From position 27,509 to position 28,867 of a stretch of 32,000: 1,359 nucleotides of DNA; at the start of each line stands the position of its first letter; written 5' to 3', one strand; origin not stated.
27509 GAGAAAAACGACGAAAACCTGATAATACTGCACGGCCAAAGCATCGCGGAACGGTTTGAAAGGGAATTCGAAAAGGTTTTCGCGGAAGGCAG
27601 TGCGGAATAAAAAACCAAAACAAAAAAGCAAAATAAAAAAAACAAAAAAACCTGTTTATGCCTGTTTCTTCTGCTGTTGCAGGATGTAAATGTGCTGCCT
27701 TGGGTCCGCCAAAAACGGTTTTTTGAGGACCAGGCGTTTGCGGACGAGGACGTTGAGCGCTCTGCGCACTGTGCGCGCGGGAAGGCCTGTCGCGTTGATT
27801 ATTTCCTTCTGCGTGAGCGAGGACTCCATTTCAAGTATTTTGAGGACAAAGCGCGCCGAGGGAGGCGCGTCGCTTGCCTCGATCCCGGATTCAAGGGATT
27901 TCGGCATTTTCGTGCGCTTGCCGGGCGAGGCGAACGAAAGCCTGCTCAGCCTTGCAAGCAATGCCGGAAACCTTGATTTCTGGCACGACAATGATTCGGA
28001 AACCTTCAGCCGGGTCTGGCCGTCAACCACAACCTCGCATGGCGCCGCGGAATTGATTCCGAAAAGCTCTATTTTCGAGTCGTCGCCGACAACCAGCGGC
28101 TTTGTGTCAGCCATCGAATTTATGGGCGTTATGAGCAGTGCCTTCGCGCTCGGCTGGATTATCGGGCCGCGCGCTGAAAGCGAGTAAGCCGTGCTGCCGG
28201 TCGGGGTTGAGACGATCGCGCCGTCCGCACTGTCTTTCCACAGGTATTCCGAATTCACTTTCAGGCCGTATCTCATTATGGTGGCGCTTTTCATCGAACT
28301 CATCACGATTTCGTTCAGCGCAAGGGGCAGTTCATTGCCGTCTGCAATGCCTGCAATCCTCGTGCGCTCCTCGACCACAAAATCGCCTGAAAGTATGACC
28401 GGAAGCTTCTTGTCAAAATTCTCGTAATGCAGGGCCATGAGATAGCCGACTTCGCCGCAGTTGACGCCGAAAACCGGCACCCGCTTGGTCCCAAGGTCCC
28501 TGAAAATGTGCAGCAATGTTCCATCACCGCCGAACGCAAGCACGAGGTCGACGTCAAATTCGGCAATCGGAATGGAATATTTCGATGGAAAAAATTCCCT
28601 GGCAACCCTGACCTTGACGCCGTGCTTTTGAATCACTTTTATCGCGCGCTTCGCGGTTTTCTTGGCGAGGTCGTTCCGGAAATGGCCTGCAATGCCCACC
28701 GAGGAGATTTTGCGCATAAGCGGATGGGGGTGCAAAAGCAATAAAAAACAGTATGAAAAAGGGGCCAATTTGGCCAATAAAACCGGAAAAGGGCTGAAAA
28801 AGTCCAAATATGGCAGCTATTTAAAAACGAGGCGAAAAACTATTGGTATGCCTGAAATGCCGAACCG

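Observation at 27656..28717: NAD kinase with a C-terminal winged-helix domain, back-to-back with nadA: candidate archaeal NAD(P)-responsive regulator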

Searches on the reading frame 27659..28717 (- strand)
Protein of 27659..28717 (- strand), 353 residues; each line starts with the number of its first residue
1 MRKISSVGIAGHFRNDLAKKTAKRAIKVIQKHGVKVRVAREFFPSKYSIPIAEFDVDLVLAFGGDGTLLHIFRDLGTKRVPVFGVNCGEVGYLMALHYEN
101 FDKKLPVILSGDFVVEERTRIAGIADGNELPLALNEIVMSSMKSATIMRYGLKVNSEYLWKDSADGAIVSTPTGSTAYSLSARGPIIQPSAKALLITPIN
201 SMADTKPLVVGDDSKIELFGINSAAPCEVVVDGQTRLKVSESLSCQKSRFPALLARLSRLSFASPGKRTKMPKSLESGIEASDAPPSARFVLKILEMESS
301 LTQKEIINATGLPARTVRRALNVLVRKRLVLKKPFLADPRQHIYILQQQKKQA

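Call 3: search_protein_families(library=pfam, proteins=[window:27659-28717:-], max_evalue=1)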
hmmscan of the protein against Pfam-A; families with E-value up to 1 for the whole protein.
window:27659-28717:- (353 aa): 14 families
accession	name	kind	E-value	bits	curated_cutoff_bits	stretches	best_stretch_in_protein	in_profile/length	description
PF20143.4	NAD_kinase_C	-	1.7e-24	86.3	23.7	1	134-242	1-109/126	ATP-NAD kinase C-terminal domain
PF01513.26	NAD_kinase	-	7e-14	52.7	25.5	1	20-112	43-129/130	ATP-NAD kinase N-terminal domain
PF12802.13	MarR_2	-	0.00037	21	27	1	295-330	14-50/61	MarR family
PF09339.16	HTH_IclR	-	0.0005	20.2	22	1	297-331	15-49/52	IclR helix-turn-helix domain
PF13412.12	HTH_24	-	0.00052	20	21.9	1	291-328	8-45/48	Winged helix-turn-helix DNA-binding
PF08221.17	HTH_9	-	0.00073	20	23.4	1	291-330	18-57/62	RNA polymerase III subunit RPC82 helix-turn-helix domain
PF00781.29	DAGK_cat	-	0.0033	17.5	23.6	1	18-82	15-84/125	Diacylglycerol kinase catalytic domain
PF00392.27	GntR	-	0.0085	16.2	27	1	294-331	17-55/64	Bacterial regulatory proteins, gntR family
PF11994.14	DUF3489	-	0.013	16.1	29.5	1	291-332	12-53/68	Protein of unknown function (DUF3489)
PF02002.24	TFIIE_alpha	-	0.032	14.5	22.9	1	289-330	16-57/105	TFIIE alpha subunit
PF25213.1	HVO_A0261_N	-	0.06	13.7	35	1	298-332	22-56/86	HVO_A0261 N-terminal domain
PF01978.25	TrmB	-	0.092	13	25.6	1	295-332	18-54/68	Sugar-specific transcriptional regulator TrmB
PF00888.28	Cullin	-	0.094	11.9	33.2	1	298-334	564-603/620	Cullin family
PF13730.12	HTH_36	-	0.21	11.8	25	1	303-329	28-54/55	Helix-turn-helix domain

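Call 4: search_protein_families(library=ncbifam, proteins=[window:27659-28717:-], max_evalue=1)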
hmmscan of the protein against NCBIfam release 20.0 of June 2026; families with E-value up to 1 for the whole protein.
window:27659-28717:- (353 aa): 23 families
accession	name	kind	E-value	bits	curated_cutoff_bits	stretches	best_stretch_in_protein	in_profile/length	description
NF002984.0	PRK03708.1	equivalog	8.5e-48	163.1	326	1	7-259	3-263/277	NAD(+) kinase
NF002521.0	PRK01911.1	equivalog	1.5e-44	152.5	309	1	53-264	60-278/292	NAD kinase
NF002306.0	PRK01231.1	equivalog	1.1e-43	149.4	316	1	4-242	8-259/299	NAD(+) kinase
NF010678.0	PRK14076.1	equivalog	4e-43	148.1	493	1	4-248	291-547/570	bifunctional NADP phosphatase/NAD kinase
NF002561.0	PRK02155.1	equivalog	1.1e-39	136.5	371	1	15-239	25-252/297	NAD kinase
NF002892.0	PRK03372.1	equivalog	4.2e-39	134.7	299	1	9-263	10-285/312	NAD kinase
NF002893.0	PRK03378.1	equivalog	1.2e-38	133.1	386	1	3-242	4-255/292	NAD(+) kinase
NF003391.0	PRK04539.1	equivalog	2.3e-38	132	470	1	56-241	69-258/296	inorganic polyphosphate/ATP-NAD kinase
NF002255.0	PRK01185.1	subfamily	1.1e-36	126.3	304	1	43-241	40-235/271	NAD(+) kinase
NF002579.0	PRK02231.1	equivalog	7.1e-34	117.5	459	1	3-248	11-272/301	NAD(+) kinase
NF010677.0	PRK14075.1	equivalog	1.2e-32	113.5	260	1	12-251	7-231/257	NAD(+) kinase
NF002732.0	PRK02649.1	equivalog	1.7e-32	113.2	348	1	53-262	64-281/305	NAD(+) kinase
NF010679.0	PRK14077.1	equivalog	1.5e-31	109.8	343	1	4-244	10-255/287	NAD(+) kinase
NF002731.0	PRK02645.1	equivalog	5.6e-31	108.1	312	1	5-241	4-258/305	NAD(+) kinase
NF003406.0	PRK04761.1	equivalog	3e-26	92.2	211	1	24-202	6-183/257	NAD kinase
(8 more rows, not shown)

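Call 5: find_homologous_proteins(query=window:27659-28717:-, max_evalue=0.001)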
Query window:27659-28717:- (353 aa): 4435 proteins with E <= 0.001 among 8000 candidates; the best 120 are listed.
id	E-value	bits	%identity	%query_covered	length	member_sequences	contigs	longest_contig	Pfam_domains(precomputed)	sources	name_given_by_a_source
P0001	1.4e-225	765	100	100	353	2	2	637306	PF20143.5,PF01513.27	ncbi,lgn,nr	ncbi:MAG: NAD(+)/NADH kinase [Candidatus Diapherotrites archaeon]|nr:NAD(+)/NADH kinase [Candidatus 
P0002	1.4e-131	457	93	65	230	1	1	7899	PF20143.5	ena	-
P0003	1.4e-114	401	55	97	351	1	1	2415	PF20143.5,PF01513.27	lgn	-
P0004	2.9e-113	396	53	98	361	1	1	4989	PF20143.5,PF01513.27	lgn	-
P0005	1.9e-111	390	54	97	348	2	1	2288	PF20143.5,PF01513.27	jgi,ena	-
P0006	4.2e-107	376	52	97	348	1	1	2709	PF20143.5,PF01513.27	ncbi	-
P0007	1.9e-82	295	48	82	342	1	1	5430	PF20143.5,PF01513.27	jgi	-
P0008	4.7e-80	287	45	97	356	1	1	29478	PF20143.5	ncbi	-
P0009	1.0e-76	276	42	98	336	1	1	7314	PF20143.5,PF01513.27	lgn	-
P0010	3.3e-73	265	43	97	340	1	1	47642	PF20143.5,PF01513.27,PF12802.14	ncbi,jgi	-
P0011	9.5e-73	263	38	97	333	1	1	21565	PF20143.5,PF01513.27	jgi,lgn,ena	-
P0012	2.4e-72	262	44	97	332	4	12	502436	PF20143.5,PF01513.27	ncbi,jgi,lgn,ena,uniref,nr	ncbi:MAG: NAD(+)/NADH kinase [Candidatus Diapherotrites archaeon]|uniref:NAD kinase n=1 Tax=Candidat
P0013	1.5e-71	259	42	98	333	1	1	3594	PF13412.13,PF20143.5,PF01513.27,PF09339.17,PF12802.14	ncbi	-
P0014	1.8e-71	259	39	98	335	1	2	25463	PF20143.5,PF01513.27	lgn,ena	-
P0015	4.7e-71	258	41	98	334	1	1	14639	PF20143.5,PF01513.27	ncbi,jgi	-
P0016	5.5e-70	254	37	98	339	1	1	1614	PF20143.5,PF01513.27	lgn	-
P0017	7.4e-70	254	43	98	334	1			PF20143.5,PF01513.27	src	-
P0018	1.8e-68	249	42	95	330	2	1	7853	PF20143.5,PF01513.27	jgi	jgi:NAD+ kinase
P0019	5.9e-68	248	41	98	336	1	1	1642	PF20143.5,PF01513.27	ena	-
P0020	1.5e-67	246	41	94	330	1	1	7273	PF20143.5,PF01513.27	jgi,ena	-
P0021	2.2e-67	246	42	95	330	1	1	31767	PF20143.5,PF01513.27,PF00781.30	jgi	jgi:NAD+ kinase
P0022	1.6e-65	240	40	96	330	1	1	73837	PF20143.5,PF01513.27,PF00781.30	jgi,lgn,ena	-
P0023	1.4e-64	236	39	99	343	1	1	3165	PF20143.5,PF01513.27,PF12802.14,PF00781.30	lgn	-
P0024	9.3e-60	221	40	84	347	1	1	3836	PF20143.5,PF01513.27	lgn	-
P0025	9.3e-60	221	40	94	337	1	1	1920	PF13412.13,PF20143.5,PF01513.27,PF12802.14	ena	-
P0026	2.5e-59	219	40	94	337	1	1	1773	PF13412.13,PF20143.5,PF01513.27,PF12802.14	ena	-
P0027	6.1e-59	218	37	93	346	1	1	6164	PF20143.5,PF01513.27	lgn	-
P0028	1.2e-58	217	40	94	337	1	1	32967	PF20143.5,PF01513.27,PF12802.14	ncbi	-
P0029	4.2e-58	215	37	96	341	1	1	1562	PF20143.5,PF01513.27,PF12802.14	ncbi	-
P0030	4.3e-58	215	41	81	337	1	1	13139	PF20143.5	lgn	-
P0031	1.3e-57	214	38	94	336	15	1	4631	PF20143.5,PF01513.27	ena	-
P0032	1.8e-56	210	38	92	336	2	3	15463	PF20143.5,PF01513.27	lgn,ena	-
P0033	1.9e-56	210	38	90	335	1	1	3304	PF20143.5,PF01513.27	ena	-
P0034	1.9e-56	210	42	82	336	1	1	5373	PF20143.5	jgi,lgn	-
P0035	2.6e-56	209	37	84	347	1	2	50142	PF20143.5,PF01513.27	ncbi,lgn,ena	-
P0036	3.4e-56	209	42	81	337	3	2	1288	PF20143.5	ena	-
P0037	4.2e-56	209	40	84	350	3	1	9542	PF13412.13,PF20143.5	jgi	-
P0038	6.6e-56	208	37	94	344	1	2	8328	PF20143.5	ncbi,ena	-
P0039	1.4e-55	207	37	92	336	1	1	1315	PF20143.5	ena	-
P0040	6.0e-55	205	37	94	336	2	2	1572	PF20143.5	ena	-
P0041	1.4e-54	204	40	83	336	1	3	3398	PF20143.5,PF01513.27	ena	-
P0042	1.6e-54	203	39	82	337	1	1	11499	PF20143.5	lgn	-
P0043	3.4e-54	202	41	73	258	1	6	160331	PF20143.5,PF01513.27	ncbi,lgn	-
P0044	3.6e-54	202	36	93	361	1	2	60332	PF20143.5,PF12802.14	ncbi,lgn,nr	ncbi:MAG: winged helix-turn-helix transcriptional regulator [Candidatus Thorarchaeota archaeon]|nr:w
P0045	3.8e-54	202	39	82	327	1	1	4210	PF20143.5,PF01513.27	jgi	-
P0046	9.2e-54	201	37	94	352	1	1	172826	PF20143.5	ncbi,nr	ncbi:MAG: sugar kinase [Candidatus Lokiarchaeota archaeon]|nr:sugar kinase [Candidatus Lokiarchaeota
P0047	5.3e-53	198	40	84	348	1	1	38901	PF20143.5,PF01513.27,PF12802.14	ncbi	-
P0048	9.4e-53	198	36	92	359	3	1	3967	PF20143.5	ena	-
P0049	6.9e-52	195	39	84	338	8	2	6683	PF20143.5,PF12802.14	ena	-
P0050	1.7e-51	193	37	84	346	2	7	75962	PF20143.5,PF01513.27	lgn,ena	-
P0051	2.4e-50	190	38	82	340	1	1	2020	PF01047.29,PF20143.5,PF01513.27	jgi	-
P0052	2.8e-50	189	37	84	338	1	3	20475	PF20143.5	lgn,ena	-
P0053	3.7e-50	189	38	82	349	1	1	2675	PF20143.5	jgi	-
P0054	7.1e-50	188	37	84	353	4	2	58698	PF20143.5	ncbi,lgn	-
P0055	4.7e-49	185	37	84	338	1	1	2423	PF20143.5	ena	-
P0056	7.7e-49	185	38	84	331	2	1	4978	PF20143.5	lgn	-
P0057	7.8e-49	185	36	97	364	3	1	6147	PF20143.5,PF01513.27,PF02002.24,PF12802.14,PF00781.30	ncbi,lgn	-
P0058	5.8e-47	179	42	61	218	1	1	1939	PF01047.29,PF20143.5,PF01978.26,PF12802.14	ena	-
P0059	8.4e-47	178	41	73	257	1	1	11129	PF20143.5,PF01513.27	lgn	-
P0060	2.6e-46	176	37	82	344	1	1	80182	PF20143.5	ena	-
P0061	2.7e-46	176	36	84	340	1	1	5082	PF01047.29,PF20143.5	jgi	jgi:NAD+ kinase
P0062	1.8e-44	170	34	82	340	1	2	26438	PF20143.5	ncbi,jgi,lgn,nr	ncbi:MAG: kinase [Thermoplasmata archaeon]|jgi:NAD+ kinase|nr:kinase [Thermoplasmata archaeon]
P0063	4.8e-44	169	37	77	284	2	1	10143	PF20143.5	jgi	jgi:NAD+ kinase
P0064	6.0e-43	165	40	66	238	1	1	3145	PF20143.5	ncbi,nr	ncbi:MAG: hypothetical protein Q8R04_01315, partial [Nanoarchaeota archaeon]|nr:hypothetical protein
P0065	7.8e-38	149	39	67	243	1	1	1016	PF01047.29,PF20143.5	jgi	jgi:NAD+ kinase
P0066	1.3e-36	145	35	73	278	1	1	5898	PF20143.5,PF01513.27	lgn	-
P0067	8.1e-36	142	36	70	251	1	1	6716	PF20143.5,PF01513.27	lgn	-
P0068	1.3e-35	141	40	61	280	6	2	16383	PF20143.5,PF01513.27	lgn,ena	-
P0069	2.4e-35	140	33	72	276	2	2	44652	PF20143.5,PF01513.27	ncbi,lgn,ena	-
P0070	4.3e-35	140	40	59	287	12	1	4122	PF20143.5,PF01513.27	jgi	jgi:NAD+ kinase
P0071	4.9e-35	139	39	59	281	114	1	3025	PF20143.5,PF01513.27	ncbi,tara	tara:strand:+ start:2005 stop:2850 length:846 start_codon:yes stop_codon:yes gene_type:complete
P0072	1.1e-34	138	40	59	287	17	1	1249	PF20143.5,PF01513.27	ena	-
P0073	1.2e-34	138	41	50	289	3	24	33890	PF20143.5,PF01513.27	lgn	-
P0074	1.5e-34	138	31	73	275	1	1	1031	PF20143.5,PF01513.27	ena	-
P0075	2.6e-34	137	32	73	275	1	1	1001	PF20143.5,PF01513.27,PF00781.30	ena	-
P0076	3.3e-34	137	35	73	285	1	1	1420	PF20143.5,PF01513.27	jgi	jgi:NAD+ kinase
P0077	4.5e-34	136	32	73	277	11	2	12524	PF20143.5,PF01513.27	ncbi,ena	-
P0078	6.4e-34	136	35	73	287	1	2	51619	PF20143.5,PF01513.27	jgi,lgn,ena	-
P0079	7.6e-34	135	41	59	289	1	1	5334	PF20143.5,PF01513.27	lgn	-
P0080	7.8e-34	135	40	61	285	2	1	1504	PF20143.5,PF01513.27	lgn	-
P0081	1.0e-33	135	36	74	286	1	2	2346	PF20143.5,PF01513.27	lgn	-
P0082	1.4e-33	135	35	73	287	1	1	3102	PF20143.5,PF01513.27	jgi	jgi:NAD+ kinase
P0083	1.5e-33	135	32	71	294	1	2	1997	PF20143.5,PF01513.27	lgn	-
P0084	2.1e-33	134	41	59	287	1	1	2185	PF20143.5,PF01513.27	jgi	jgi:NAD+ kinase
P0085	3.1e-33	133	32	73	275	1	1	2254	PF20143.5,PF01513.27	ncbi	-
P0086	3.7e-33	133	38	59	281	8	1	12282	PF20143.5,PF01513.27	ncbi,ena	-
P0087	4.3e-33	133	38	59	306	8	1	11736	PF20143.5,PF01513.27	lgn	-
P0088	4.5e-33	133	34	73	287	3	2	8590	PF20143.5,PF01513.27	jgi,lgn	jgi:NAD+ kinase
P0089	4.9e-33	133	38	59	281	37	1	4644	PF20143.5,PF01513.27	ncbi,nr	ncbi:MAG: NAD(+)/NADH kinase [Actinomycetota bacterium]|nr:NAD(+)/NADH kinase [Actinomycetota bacter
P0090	5.0e-33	133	32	73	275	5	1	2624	PF20143.5,PF01513.27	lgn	-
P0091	5.2e-33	133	33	72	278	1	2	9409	PF20143.5,PF01513.27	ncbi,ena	-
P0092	6.0e-33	133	37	66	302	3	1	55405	PF20143.5,PF01513.27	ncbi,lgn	-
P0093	6.7e-33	132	35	74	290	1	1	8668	PF20143.5,PF01513.27,PF00781.30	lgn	-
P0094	7.1e-33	132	36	73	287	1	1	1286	PF20143.5,PF01513.27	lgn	-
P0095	7.7e-33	132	34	73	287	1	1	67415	PF20143.5,PF01513.27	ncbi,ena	-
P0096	8.1e-33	132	40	59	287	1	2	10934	PF20143.5,PF01513.27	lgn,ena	-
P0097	8.5e-33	132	33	74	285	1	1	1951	PF20143.5,PF01513.27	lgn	-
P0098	9.0e-33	132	34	70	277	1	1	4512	PF20143.5,PF01513.27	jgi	jgi:NAD+ kinase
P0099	9.2e-33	132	41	59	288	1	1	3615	PF20143.5,PF01513.27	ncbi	-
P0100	9.8e-33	132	39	59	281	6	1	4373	PF20143.5,PF01513.27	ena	-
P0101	1.0e-32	132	34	68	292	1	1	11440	PF20143.5,PF01513.27,PF00781.30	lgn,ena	-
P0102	1.1e-32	132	35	64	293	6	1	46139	PF20143.5,PF01513.27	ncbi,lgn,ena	-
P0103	1.1e-32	132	30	73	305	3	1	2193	PF20143.5,PF01513.27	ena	-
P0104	1.2e-32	131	37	71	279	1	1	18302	PF20143.5,PF01513.27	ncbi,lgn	-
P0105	1.3e-32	131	38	61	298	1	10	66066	PF20143.5,PF01513.27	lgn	-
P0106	1.4e-32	131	35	71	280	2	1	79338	PF20143.5,PF01513.27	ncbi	ncbi:MAG: NAD(+)/NADH kinase [Acidimicrobiia bacterium]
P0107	1.4e-32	131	37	59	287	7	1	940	PF20143.5,PF01513.27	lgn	-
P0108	1.5e-32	131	39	58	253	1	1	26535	PF20143.5,PF01513.27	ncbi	-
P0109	1.6e-32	131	35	73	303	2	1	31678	PF20143.5,PF01513.27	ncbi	-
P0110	1.9e-32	131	33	73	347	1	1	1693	PF20143.5,PF01513.27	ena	-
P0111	1.9e-32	131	38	68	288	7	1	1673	PF20143.5,PF01513.27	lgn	-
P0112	2.3e-32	131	33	59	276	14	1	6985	PF20143.5,PF01513.27,PF00781.30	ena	-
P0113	2.6e-32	130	36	67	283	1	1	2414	PF20143.5,PF01513.27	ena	-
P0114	2.9e-32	130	34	73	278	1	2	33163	PF20143.5,PF01513.27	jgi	jgi:NAD+ kinase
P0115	3.0e-32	130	39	59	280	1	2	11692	PF20143.5,PF01513.27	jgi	jgi:NAD+ kinase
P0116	3.2e-32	130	30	73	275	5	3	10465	PF20143.5,PF01513.27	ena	-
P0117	3.4e-32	130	31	74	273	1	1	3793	PF20143.5,PF01513.27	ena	-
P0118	3.6e-32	130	35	73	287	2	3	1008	PF20143.5,PF01513.27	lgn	-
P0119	4.0e-32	130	34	68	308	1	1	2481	PF20143.5,PF01513.27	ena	-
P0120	4.0e-32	130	31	67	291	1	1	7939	PF20143.5,PF01513.27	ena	-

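Call 12: find_encoding_contigs(protein=P0001, flank=10000, max_places=3)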
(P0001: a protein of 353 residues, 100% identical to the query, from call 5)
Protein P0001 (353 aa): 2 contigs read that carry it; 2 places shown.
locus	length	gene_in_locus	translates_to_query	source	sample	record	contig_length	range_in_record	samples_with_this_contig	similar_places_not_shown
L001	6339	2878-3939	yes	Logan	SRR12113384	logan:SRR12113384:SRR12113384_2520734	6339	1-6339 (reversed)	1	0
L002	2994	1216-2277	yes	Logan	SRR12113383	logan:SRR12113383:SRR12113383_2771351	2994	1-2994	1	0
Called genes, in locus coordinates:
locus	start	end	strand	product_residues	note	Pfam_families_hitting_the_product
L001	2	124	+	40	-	?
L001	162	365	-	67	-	-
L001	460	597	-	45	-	-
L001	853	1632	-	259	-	PF21003:NucS_N, PF01939:NucS_C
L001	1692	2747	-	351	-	PF02445:NadA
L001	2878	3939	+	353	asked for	PF01513:NAD_kinase, PF20143:NAD_kinase_C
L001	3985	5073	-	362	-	PF13091:PLDc_2, PF00614:PLDc (faint), PF07894:SACK1 (faint), PF13091:PLDc_2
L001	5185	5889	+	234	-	PF00970:FAD_binding_6, PF00175:NAD_binding_1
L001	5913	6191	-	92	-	-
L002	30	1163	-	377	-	PF02445:NadA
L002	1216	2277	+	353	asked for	PF01513:NAD_kinase, PF20143:NAD_kinase_C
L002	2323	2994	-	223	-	?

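Call 25: predict_structure(alignment_id=A1)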
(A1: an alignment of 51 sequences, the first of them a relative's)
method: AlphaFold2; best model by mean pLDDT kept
length: 353 residues; sequences in the alignment: 51
mean_pLDDT: 89.5   pTM: 0.70
mean pLDDT of the five models: 89.5, 89.2, 89.0, 88.9, 87.4
residues with pLDDT >= 90: 269; 70-90: 50; 50-70: 18; < 50: 16
segments of 3 or more residues with pLDDT < 50: 263-276
pLDDT, mean of each block of 10 residues (from residue 1): 93 96 96 97 94 97 94 95 93 89 93 93 98 95 96 98 97 72 78 93 94 97 98 94 97 88 40 48 87 86 92 95 95 89 86 47
secondary structure, 60 per line:
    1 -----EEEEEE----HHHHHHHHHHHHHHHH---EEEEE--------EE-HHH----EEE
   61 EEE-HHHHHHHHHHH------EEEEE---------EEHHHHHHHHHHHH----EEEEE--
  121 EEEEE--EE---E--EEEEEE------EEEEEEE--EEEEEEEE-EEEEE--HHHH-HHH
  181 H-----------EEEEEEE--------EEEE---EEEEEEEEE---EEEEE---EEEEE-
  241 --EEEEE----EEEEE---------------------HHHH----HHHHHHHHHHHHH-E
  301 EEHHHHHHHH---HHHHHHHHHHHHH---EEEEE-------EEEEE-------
elements in order: E6-11 H16-31 E35-39 E58-63 H65-75 E82-86 H98-109 E114-118 E121-125 E136-141 E148-154 E157-164 E166-170 H173-176 H178-181 E193-199 E208-211 E215-223 E227-231 E235-239 E243-247 E252-256 H278-281 H286-298 E300-302 H303-310 H314-326 E330-334 E342-346
